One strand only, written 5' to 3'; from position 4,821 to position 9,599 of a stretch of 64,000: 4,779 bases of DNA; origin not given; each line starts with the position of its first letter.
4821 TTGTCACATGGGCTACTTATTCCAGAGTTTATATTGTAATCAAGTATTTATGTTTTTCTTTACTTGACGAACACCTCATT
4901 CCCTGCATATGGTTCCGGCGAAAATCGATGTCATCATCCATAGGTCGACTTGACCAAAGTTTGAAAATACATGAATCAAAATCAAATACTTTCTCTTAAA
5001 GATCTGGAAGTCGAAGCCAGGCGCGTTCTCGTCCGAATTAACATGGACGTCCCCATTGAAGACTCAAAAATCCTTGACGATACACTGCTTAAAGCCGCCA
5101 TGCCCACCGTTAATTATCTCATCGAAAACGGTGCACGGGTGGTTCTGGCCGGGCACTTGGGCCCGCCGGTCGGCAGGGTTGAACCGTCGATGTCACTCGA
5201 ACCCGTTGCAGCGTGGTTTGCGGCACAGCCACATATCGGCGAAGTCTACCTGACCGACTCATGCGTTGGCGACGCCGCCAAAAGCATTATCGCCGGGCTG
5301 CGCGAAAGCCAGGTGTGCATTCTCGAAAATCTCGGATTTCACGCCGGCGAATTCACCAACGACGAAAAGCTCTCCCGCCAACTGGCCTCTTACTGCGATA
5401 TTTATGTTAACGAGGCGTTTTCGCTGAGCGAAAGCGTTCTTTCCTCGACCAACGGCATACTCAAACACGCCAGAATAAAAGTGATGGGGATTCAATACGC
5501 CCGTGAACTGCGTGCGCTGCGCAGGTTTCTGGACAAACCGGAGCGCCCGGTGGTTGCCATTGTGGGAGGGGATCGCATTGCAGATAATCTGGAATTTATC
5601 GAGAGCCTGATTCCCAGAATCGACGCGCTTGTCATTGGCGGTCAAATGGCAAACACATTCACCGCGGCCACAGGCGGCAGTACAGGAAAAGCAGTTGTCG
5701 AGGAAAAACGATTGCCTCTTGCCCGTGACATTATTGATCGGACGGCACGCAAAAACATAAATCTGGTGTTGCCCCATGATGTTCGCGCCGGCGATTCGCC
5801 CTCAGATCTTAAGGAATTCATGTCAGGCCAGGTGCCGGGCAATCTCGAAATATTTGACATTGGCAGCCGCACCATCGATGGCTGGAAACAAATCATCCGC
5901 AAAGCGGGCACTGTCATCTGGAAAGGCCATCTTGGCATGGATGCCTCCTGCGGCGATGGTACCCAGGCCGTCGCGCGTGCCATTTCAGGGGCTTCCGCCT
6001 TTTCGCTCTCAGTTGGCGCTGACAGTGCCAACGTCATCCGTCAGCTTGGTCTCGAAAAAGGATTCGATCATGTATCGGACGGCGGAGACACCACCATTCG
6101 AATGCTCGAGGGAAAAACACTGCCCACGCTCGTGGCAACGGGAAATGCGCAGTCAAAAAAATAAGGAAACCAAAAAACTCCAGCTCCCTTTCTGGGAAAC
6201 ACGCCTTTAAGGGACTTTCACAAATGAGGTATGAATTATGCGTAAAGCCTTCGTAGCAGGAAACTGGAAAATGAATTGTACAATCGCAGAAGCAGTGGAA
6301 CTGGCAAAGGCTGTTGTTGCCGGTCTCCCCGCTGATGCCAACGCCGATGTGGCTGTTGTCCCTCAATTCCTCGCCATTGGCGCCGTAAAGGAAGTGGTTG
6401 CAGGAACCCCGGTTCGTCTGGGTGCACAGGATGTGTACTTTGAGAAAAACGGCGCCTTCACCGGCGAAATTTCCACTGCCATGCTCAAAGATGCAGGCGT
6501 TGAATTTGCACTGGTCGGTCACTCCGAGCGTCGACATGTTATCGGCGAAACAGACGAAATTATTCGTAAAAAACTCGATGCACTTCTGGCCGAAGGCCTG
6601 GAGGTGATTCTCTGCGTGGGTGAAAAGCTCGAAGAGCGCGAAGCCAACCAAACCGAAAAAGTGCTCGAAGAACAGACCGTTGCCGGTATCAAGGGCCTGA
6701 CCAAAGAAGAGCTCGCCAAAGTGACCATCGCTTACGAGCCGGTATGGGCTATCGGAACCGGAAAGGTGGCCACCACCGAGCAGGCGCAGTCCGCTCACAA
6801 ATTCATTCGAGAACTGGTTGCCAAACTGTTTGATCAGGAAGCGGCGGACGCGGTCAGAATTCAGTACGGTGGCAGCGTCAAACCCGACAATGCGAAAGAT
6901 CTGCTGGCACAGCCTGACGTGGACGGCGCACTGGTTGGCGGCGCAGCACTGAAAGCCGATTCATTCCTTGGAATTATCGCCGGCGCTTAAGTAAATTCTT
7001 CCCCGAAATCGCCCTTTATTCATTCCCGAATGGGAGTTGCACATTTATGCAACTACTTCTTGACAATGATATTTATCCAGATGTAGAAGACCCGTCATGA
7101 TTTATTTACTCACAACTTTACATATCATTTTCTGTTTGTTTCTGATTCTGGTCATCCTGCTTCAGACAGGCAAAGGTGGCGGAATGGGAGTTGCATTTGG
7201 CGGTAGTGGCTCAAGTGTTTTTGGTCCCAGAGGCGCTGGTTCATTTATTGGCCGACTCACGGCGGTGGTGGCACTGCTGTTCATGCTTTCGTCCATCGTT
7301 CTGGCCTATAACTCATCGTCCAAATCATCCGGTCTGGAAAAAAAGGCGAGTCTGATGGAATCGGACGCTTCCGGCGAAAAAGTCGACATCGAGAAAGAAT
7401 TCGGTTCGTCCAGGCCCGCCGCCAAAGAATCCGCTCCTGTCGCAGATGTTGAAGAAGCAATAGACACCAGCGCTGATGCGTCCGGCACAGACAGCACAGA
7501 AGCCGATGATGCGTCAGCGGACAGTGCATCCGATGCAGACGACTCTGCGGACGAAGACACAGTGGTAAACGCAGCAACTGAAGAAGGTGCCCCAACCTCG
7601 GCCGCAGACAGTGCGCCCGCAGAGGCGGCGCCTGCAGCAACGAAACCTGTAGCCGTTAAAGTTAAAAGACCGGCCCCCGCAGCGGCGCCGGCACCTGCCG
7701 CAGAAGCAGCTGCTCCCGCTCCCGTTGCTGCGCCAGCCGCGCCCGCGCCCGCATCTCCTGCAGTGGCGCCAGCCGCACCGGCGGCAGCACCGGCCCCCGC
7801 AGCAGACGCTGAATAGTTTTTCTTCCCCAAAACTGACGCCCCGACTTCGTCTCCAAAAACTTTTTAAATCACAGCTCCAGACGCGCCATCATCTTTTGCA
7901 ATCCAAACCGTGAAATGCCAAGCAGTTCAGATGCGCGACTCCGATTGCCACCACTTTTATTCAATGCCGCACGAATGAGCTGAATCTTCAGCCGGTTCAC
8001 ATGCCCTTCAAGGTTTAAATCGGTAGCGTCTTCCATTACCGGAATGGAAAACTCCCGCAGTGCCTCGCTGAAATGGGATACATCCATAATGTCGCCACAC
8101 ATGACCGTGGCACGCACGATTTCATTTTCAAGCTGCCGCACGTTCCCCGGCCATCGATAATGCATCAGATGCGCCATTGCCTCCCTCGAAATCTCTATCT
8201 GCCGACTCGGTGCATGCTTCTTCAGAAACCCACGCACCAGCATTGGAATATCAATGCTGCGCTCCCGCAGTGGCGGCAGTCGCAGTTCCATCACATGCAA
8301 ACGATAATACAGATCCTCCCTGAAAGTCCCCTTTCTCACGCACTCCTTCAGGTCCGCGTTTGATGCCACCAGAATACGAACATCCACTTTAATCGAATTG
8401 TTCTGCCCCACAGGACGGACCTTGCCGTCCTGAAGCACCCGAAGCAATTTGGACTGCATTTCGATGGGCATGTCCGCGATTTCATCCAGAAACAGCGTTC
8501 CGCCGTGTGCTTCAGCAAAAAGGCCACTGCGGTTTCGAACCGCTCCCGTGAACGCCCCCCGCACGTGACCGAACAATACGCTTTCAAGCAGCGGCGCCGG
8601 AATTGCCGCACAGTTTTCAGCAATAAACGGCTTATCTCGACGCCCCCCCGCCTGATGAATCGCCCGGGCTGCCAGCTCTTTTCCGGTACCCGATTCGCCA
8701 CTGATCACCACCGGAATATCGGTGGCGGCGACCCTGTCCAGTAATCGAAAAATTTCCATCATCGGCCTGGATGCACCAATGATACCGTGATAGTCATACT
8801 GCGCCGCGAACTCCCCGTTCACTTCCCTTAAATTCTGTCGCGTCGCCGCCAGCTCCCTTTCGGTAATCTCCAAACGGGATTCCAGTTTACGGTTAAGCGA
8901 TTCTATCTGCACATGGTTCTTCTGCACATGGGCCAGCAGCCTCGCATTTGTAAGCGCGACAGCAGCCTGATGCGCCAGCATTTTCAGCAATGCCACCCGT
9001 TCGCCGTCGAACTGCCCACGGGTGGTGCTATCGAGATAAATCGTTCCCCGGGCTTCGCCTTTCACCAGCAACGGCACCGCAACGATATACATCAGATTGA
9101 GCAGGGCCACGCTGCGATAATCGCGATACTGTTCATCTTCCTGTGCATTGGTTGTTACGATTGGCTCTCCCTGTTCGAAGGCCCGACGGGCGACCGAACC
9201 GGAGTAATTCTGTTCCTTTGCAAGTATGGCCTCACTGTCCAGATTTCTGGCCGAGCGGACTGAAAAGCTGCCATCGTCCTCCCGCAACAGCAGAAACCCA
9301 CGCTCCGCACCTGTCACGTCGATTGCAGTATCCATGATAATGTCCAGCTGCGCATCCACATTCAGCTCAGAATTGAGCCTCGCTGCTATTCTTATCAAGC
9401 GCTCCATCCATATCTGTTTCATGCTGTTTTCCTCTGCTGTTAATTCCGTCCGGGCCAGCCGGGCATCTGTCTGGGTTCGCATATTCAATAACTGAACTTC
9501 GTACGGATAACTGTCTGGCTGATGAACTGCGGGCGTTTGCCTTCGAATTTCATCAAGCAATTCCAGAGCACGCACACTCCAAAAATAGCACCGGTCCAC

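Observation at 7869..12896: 1675-aa single polypeptide combining a Ser/Thr kinase, STAND ATPase, TPR repeats, GAF and a sigma-54 activator with HTH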

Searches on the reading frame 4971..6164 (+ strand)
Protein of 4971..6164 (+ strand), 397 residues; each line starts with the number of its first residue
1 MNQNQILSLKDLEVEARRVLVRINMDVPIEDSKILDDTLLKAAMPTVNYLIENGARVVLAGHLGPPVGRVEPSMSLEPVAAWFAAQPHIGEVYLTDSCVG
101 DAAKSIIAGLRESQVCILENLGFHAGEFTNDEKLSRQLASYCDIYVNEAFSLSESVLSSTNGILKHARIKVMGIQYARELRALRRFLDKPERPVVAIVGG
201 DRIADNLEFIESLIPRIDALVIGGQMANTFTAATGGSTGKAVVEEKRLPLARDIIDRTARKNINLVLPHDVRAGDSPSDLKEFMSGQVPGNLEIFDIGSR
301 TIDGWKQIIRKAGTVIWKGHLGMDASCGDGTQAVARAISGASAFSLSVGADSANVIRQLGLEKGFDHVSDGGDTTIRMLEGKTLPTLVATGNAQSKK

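Call 7: search_protein_families(library=pfam, proteins=[window:4971-6164:+], max_evalue=0.001)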
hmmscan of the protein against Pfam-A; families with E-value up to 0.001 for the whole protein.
window:4971-6164:+ (397 aa): 1 family
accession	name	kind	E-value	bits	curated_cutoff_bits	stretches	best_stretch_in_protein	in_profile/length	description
PF00162.24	PGK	-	2.1e-99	333.5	27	1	9-382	1-379/379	Phosphoglycerate kinase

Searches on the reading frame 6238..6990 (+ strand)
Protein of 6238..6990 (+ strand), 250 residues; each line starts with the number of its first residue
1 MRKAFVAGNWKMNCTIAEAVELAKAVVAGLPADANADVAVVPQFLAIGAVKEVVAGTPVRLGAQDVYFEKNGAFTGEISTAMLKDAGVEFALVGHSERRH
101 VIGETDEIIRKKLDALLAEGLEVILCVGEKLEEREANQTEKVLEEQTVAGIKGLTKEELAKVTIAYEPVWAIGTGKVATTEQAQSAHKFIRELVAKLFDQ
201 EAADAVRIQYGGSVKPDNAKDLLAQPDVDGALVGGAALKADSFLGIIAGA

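Call 7: search_protein_families(library=pfam, proteins=[window:6238-6990:+], max_evalue=0.001)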
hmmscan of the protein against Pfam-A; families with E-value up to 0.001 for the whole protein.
window:6238-6990:+ (250 aa): 1 family
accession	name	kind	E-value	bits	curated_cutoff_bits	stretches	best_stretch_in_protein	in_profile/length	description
PF00121.24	TIM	-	8.5e-96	320.6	20.1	1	5-248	2-243/245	Triosephosphate isomerase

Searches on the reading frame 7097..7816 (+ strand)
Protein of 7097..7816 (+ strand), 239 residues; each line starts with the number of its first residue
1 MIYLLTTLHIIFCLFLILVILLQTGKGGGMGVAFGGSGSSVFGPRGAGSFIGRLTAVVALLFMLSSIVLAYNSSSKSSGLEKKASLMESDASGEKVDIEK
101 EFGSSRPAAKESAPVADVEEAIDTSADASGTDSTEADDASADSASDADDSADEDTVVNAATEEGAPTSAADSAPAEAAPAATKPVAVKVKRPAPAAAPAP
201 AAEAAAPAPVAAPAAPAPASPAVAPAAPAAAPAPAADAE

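Call 7: search_protein_families(library=pfam, proteins=[window:7097-7816:+], max_evalue=0.001)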
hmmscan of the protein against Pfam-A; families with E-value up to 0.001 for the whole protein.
window:7097-7816:+ (239 aa): 1 family
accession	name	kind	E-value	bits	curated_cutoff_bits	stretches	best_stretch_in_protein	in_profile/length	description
PF03840.19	SecG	-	2.4e-21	76.1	29.2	1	4-71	1-69/70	Preprotein translocase SecG subunit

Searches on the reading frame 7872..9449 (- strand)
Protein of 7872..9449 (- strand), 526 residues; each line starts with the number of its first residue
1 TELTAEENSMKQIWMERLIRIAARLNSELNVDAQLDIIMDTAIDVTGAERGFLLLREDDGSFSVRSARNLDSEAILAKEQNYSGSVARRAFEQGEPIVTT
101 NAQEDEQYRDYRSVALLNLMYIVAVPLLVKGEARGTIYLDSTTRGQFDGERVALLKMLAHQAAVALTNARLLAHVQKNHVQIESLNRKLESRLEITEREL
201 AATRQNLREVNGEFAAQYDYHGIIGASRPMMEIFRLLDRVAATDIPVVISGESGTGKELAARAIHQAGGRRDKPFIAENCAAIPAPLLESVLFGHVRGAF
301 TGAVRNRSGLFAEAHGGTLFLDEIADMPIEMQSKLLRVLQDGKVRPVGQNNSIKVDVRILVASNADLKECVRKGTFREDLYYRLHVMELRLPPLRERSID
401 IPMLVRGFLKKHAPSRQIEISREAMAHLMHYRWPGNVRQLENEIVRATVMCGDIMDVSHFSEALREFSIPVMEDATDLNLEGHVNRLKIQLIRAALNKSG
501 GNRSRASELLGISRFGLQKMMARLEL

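Call 97: predict_structure(alignment_id=A4)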
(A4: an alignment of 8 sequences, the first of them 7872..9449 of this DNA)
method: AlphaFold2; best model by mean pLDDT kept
length: 526 residues; sequences in the alignment: 8
mean_pLDDT: 70.5   pTM: 0.44
mean pLDDT of the five models: 70.5, 68.6, 68.0, 62.0, 51.6
residues with pLDDT >= 90: 3; 70-90: 314; 50-70: 143; < 50: 66
segments of 3 or more residues with pLDDT < 50: 1-7, 106-118, 214-223, 294-315, 468-479
pLDDT, mean of each block of 10 residues (from residue 1): 47 65 69 82 78 81 77 61 67 81 51 47 82 83 68 82 80 77 81 74 62 46 59 68 73 72 71 69 65 45 36 52 83 78 59 58 82 88 76 78 80 80 83 74 83 86 65 36 70 85 84 82 81
secondary structure, 60 per line:
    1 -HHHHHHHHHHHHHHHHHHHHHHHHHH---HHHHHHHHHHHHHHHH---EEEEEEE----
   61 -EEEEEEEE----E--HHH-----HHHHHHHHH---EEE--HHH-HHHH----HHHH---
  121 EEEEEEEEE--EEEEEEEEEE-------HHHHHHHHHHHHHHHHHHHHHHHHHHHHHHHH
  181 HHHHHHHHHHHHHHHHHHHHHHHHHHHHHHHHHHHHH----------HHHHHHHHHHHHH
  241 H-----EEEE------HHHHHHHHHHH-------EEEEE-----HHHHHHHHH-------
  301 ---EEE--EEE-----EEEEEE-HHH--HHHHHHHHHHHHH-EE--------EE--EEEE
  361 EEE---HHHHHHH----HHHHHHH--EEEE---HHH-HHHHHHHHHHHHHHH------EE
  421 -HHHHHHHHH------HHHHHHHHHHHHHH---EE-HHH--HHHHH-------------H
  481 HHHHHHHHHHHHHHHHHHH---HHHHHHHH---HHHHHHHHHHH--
elements in order: H2-27 H31-46 E50-56 E62-69 H85-93 E97-99 H106-109 H114-117 E121-129 E132-141 H149-217 H228-241 E247-250 H257-267 E275-279 H285-293 E304-306 E309-311 E317-322 H329-341 E357-363 H367-373 H378-384 E387-390 H398-412 H422-430 H437-450 H462-466 H480-499 H503-510 H514-524
